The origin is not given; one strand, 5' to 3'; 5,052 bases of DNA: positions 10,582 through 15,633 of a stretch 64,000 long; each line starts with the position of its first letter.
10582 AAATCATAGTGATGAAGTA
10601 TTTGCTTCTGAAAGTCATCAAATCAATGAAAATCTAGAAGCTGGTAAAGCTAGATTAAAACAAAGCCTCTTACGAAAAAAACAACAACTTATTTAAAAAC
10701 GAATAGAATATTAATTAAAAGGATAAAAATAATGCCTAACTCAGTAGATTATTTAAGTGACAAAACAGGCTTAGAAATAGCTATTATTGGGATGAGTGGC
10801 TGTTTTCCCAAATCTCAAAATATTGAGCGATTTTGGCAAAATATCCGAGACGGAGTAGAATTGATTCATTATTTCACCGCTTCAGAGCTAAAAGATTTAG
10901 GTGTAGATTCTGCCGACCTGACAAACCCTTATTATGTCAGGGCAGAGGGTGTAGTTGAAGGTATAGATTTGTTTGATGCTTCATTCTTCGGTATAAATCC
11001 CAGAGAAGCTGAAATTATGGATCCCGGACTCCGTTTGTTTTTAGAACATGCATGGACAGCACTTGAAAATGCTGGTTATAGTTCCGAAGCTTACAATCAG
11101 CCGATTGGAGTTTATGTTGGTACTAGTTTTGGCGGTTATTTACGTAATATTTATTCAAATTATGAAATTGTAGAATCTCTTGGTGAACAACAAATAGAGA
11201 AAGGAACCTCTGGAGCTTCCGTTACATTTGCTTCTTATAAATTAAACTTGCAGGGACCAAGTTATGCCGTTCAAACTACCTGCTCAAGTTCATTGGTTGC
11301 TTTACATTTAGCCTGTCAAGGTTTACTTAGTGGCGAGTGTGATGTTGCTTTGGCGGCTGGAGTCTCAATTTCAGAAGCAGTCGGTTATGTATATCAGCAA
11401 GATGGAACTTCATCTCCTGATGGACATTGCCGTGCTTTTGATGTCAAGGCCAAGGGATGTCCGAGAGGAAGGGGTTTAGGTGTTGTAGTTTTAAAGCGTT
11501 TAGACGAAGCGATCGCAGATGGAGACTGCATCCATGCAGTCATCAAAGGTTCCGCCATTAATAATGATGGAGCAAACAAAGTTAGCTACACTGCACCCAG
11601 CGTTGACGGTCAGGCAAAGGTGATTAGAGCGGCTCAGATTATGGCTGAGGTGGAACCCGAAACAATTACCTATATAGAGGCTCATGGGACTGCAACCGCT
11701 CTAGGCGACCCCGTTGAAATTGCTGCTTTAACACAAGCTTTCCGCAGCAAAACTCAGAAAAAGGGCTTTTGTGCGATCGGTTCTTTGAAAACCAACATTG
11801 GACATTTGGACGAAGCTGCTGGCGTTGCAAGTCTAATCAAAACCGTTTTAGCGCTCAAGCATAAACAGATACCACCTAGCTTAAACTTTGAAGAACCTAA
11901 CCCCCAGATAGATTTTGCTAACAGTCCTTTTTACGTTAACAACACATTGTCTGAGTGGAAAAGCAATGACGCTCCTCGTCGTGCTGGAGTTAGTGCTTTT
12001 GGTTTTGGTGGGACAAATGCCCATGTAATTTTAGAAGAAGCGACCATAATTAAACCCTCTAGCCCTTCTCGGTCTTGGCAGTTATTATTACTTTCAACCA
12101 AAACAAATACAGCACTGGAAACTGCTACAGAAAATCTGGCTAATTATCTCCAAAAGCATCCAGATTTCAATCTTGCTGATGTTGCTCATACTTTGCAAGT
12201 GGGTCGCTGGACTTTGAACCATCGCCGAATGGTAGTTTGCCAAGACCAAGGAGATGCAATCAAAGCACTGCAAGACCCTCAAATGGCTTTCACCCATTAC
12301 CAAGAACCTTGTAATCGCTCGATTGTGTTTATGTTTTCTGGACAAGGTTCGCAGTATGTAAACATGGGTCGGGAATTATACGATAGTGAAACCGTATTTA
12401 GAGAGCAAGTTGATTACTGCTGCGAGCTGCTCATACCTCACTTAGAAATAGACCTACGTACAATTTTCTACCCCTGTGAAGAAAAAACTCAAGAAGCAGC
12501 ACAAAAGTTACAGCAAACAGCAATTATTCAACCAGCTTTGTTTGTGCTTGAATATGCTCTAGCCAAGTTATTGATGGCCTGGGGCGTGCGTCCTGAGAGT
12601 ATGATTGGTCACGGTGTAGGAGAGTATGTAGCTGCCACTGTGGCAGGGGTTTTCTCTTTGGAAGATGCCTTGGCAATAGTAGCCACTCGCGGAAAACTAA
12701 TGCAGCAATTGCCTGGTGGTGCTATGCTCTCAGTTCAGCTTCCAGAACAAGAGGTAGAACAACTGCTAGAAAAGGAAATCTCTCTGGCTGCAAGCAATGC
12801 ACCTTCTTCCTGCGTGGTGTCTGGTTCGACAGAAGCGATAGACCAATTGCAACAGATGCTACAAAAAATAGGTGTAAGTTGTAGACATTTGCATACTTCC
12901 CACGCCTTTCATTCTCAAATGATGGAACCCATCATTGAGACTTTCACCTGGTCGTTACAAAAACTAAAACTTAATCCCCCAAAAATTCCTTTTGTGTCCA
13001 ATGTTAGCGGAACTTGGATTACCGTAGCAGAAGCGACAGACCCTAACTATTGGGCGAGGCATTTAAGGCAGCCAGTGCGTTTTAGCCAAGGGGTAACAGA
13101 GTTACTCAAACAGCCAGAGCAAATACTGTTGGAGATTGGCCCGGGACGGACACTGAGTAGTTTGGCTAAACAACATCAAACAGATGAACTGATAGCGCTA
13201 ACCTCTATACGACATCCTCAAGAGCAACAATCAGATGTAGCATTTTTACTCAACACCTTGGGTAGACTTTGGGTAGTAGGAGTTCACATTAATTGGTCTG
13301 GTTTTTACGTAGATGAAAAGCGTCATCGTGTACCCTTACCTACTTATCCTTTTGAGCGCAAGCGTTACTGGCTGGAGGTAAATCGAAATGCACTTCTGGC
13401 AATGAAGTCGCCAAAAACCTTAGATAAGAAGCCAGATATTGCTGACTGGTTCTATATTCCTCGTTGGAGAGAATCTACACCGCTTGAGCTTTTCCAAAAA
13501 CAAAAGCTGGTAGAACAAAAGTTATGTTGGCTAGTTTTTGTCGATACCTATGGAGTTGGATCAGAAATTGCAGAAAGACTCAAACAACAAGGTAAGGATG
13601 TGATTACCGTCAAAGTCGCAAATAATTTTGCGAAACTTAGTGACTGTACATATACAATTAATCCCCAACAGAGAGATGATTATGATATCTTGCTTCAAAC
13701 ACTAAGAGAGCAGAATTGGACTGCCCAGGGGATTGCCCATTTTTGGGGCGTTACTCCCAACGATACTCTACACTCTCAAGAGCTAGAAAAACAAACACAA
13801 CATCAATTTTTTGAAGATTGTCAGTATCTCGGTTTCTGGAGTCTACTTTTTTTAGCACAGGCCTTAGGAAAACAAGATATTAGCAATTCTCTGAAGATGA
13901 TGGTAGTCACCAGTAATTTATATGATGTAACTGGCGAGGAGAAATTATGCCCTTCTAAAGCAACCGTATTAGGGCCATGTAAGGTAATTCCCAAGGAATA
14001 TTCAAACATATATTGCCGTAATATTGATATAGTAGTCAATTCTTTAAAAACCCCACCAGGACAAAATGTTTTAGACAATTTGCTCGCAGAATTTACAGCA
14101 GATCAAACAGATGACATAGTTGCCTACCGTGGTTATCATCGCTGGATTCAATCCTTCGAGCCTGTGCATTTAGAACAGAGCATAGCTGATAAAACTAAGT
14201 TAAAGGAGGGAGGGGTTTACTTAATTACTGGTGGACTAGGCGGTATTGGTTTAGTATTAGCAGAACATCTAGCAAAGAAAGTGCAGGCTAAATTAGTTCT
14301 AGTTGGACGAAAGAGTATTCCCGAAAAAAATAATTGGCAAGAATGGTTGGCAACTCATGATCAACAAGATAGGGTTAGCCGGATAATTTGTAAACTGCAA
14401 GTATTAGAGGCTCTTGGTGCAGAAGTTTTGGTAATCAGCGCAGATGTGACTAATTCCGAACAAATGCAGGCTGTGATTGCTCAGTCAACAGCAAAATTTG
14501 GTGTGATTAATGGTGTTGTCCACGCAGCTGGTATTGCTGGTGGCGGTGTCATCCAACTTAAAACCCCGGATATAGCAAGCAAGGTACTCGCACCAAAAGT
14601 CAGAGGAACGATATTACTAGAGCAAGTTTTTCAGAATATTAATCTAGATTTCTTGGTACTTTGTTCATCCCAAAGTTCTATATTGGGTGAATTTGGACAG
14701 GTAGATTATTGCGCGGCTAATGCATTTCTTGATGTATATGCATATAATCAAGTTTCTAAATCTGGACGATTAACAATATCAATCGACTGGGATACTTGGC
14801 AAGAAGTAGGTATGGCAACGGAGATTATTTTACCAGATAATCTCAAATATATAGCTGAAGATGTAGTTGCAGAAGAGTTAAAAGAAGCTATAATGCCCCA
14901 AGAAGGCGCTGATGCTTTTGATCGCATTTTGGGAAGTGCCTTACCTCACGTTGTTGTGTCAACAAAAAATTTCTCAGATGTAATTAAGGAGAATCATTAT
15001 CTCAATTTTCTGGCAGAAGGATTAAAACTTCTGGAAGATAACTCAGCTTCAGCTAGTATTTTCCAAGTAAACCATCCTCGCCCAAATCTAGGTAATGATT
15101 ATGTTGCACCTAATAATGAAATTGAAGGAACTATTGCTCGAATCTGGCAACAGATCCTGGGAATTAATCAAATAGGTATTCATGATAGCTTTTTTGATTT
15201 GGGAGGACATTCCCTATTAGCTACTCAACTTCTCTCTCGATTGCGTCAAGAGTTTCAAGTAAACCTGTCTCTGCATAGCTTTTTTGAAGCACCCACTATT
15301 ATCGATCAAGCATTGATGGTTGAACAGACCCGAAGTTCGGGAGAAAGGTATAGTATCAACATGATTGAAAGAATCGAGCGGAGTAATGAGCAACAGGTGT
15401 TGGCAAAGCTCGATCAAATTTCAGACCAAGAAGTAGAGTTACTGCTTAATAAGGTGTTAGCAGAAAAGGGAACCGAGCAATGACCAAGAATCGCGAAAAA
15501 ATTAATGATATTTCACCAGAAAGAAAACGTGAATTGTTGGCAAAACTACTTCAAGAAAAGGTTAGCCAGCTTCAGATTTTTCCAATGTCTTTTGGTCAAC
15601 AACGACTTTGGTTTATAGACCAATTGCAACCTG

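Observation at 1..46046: Orphan hybrid assembly line predicted to make a cationic D-Ala/Dab/Arg/beta-Ala peptide-polyketide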

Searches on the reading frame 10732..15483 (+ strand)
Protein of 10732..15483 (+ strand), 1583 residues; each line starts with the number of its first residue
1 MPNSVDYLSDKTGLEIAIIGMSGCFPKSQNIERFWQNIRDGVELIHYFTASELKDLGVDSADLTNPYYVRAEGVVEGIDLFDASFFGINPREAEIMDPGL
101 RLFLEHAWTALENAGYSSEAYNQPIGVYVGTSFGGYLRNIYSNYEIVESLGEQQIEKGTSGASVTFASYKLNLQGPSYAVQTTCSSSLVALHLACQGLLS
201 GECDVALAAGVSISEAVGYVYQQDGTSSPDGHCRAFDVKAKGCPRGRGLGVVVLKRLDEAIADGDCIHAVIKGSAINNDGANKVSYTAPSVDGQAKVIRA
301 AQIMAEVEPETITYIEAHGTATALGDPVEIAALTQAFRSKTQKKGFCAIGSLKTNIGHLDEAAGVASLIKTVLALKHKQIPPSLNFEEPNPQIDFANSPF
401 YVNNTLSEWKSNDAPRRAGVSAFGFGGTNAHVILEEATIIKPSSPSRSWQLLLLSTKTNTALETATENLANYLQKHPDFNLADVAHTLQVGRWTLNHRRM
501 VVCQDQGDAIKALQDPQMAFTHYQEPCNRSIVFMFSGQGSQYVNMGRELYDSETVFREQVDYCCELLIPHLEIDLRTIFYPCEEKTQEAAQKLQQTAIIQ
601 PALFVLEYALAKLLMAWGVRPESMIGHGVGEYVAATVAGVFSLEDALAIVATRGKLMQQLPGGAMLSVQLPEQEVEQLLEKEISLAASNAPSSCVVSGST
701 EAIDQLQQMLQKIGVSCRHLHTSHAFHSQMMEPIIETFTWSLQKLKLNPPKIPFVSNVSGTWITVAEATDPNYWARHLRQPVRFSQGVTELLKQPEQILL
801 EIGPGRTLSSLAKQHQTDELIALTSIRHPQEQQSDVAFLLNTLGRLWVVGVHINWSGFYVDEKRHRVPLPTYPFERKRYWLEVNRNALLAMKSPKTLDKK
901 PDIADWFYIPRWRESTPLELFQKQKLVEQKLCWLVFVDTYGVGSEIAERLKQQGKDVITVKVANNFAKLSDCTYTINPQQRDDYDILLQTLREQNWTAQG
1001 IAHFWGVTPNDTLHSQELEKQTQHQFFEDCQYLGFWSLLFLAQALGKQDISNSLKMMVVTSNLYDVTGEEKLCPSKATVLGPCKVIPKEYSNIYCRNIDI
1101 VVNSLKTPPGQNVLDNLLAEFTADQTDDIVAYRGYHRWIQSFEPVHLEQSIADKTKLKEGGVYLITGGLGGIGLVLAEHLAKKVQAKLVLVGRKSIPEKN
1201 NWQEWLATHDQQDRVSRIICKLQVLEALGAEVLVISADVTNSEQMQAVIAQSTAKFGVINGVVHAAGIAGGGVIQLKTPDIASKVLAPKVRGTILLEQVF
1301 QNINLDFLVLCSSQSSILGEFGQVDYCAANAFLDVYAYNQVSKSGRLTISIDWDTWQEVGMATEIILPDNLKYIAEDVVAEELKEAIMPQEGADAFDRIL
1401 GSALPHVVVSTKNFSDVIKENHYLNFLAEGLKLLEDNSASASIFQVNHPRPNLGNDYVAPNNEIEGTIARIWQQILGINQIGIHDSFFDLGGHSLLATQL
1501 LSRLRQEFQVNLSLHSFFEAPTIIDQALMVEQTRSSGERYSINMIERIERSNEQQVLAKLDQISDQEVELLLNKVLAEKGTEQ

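Call 5: search_protein_families(library=pfam, proteins=[window:10732-15483:+], max_evalue=0.00001)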
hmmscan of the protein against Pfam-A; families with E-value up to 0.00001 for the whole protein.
window:10732-15483:+ (1583 aa): 11 families
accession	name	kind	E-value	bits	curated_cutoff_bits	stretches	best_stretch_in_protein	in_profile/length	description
PF00109.32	ketoacyl-synt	-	1.7e-65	221.5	20.8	1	15-260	3-252/252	Beta-ketoacyl synthase, N-terminal domain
PF00698.26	Acyl_transf_1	-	5.9e-55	187.4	32.7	1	532-817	1-280/319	Acyl transferase domain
PF08659.16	KR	-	5.6e-49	166.9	22.6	1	1161-1358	1-180/180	KR domain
PF02801.28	Ketoacyl-synt_C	-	1.7e-43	147.8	20.8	1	268-387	1-119/119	Beta-ketoacyl synthase, C-terminal domain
PF22621.2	CurL-like_PKS_C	-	9.3e-25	86.8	27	1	450-513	1-64/64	CurL-like, PKS C-terminal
PF16197.11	KAsynt_C_assoc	-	4.6e-20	72.5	33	1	389-501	1-110/111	Ketoacyl-synthetase C-terminal extension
PF00550.31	PP-binding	-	7.8e-17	61.7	20.8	1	1467-1525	2-62/67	Phosphopantetheine attachment site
PF22336.2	RhiE-like_linker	-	1.8e-15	57.1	27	1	454-514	2-61/67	RhiE-like, KS-MAT linker domain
PF21394.3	Beta-ketacyl_N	-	5.3e-15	55.9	26.9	1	947-1103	13-156/170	Beta-ketoacyl synthase-like, N-terminal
PF13561.12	adh_short_C2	-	2.2e-11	44.2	27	1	1223-1301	38-116/236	Enoyl-(Acyl carrier protein) reductase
PF00106.31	adh_short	-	7.2e-11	42.4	26.6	1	1223-1332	42-155/195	short chain dehydrogenase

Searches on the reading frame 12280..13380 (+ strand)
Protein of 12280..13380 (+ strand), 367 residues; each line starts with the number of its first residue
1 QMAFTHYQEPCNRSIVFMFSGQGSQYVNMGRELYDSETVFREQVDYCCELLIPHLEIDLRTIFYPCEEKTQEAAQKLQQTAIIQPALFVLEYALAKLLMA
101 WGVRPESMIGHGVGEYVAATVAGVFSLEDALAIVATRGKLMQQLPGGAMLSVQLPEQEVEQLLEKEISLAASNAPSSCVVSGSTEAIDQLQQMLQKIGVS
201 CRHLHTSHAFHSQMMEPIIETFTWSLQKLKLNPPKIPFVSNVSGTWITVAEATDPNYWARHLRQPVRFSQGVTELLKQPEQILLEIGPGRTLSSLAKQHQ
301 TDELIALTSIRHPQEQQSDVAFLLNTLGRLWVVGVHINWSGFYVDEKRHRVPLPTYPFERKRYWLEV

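Call 64: search_solved_structures(query=window:12280-13380:+, max_evalue=1e-40)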
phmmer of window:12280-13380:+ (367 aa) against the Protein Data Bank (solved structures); distinct sequences matched with E-value up to 1e-40: 30.
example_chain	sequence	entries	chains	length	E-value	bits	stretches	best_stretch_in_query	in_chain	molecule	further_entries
4qbu_A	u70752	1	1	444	4.6e-95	321.9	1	14-354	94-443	ZmaA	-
4mz0_A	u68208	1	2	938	2.7e-89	303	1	14-366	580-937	CurL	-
8xjy_A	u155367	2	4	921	3.4e-83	282.9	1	16-366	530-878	Polyketide synthase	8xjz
8xju_A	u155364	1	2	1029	4e-83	282.6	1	16-366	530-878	Polyketide synthase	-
5yda_A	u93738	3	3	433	2.4e-74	253.8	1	14-336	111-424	PKS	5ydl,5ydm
9iyw_A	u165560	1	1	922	2.8e-74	253.6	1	15-366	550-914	Polyketide synthase,GfsA KSQ-AncAT chimeric protein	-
6iyo_A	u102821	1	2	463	1.7e-66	228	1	14-359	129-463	Type I modular polyketide synthase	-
8in9_A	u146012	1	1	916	4.8e-65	223.2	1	17-366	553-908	Polyketide synthase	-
7vee_A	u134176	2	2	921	4.9e-65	223.2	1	17-366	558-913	Polyketide synthase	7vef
11sz_A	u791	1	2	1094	3.2e-63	217.2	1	10-367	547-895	6-deoxyerythronolide-B synthase, Erythronolide synthase EryA2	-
7m7i_B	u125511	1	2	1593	1.2e-55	192.3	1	13-366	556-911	EryAI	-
7m7j_B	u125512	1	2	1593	1.2e-55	192.3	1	13-366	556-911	EryAI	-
7m7f_B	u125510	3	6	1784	1.5e-55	191.9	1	13-366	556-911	EryAI,6-deoxyerythronolide-B synthase EryA3, modules 5 and 6 chimera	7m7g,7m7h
8tjn_B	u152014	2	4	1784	1.5e-55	191.9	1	13-366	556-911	EryAI,6-deoxyerythronolide-B synthase EryA3, modules 5 and 6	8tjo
9pc6_A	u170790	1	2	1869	1.8e-52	181.8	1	14-366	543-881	6-deoxyerythronolide-B synthase,RifR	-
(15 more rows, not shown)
